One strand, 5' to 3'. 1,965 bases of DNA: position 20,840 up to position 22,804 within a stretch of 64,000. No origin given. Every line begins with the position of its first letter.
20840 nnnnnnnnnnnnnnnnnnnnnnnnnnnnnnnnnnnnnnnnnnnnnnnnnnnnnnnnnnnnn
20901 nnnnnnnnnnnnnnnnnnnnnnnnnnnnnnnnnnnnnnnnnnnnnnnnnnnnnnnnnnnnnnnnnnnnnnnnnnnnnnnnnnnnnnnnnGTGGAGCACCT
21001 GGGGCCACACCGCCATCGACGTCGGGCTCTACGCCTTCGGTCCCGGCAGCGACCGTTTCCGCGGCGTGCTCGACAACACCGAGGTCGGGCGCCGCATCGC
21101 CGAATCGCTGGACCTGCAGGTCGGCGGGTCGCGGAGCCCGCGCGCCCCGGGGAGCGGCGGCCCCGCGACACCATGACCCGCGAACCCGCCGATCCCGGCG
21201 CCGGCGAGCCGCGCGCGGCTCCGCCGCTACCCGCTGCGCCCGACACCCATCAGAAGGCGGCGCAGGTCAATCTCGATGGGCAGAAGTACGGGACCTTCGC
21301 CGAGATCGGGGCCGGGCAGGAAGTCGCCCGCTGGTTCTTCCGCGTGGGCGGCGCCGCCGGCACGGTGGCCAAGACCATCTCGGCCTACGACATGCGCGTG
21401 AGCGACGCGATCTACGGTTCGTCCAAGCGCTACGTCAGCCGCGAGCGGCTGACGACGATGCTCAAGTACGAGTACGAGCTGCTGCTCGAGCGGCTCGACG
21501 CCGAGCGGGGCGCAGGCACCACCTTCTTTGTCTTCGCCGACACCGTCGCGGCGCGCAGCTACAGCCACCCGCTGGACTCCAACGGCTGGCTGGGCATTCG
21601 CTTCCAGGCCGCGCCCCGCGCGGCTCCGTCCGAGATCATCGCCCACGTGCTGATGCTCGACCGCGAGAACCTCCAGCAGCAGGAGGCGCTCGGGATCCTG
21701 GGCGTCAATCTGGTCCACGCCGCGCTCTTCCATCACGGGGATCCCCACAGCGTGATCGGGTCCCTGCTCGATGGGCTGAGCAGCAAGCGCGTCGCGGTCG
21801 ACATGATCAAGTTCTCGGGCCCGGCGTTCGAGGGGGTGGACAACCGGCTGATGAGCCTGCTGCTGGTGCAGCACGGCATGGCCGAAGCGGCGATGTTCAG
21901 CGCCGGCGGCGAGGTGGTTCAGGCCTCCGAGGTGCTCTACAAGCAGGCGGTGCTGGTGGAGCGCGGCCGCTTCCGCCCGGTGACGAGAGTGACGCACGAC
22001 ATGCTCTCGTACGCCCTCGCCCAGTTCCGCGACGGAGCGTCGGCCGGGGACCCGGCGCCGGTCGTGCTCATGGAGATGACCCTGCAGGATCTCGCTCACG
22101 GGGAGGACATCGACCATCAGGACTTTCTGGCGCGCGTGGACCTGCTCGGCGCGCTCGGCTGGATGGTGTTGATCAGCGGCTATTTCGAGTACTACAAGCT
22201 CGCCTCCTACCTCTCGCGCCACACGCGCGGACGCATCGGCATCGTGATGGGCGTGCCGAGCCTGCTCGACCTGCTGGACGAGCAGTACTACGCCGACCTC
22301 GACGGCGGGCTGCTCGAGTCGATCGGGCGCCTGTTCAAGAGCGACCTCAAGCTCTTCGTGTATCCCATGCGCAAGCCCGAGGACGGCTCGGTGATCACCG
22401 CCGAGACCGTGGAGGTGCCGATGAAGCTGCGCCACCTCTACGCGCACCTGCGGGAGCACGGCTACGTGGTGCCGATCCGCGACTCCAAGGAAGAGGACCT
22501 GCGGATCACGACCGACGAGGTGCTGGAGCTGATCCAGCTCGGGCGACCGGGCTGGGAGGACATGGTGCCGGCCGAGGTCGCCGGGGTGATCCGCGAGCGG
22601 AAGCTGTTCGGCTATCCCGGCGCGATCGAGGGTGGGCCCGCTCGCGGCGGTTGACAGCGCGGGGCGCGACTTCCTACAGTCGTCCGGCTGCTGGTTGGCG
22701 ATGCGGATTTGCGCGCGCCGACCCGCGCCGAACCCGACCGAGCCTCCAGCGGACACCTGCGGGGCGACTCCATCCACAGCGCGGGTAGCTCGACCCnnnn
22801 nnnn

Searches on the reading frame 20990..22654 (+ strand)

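Call 43: search_protein_families(library=pfam, proteins=[window:20990-22654:+], max_evalue=0.001)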
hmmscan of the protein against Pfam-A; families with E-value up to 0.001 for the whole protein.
window:20990-22654:+ (554 aa): 0 families

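Call 84: search_protein_families(library=pfam, proteins=[window:20990-22654:+], max_evalue=0.01)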
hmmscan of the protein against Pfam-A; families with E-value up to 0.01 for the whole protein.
window:20990-22654:+ (554 aa): 1 family
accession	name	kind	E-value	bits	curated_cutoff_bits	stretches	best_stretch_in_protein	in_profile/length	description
PF13110.11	DUF3966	-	0.0015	18.9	25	1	212-233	16-37/42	Protein of unknown function (DUF3966)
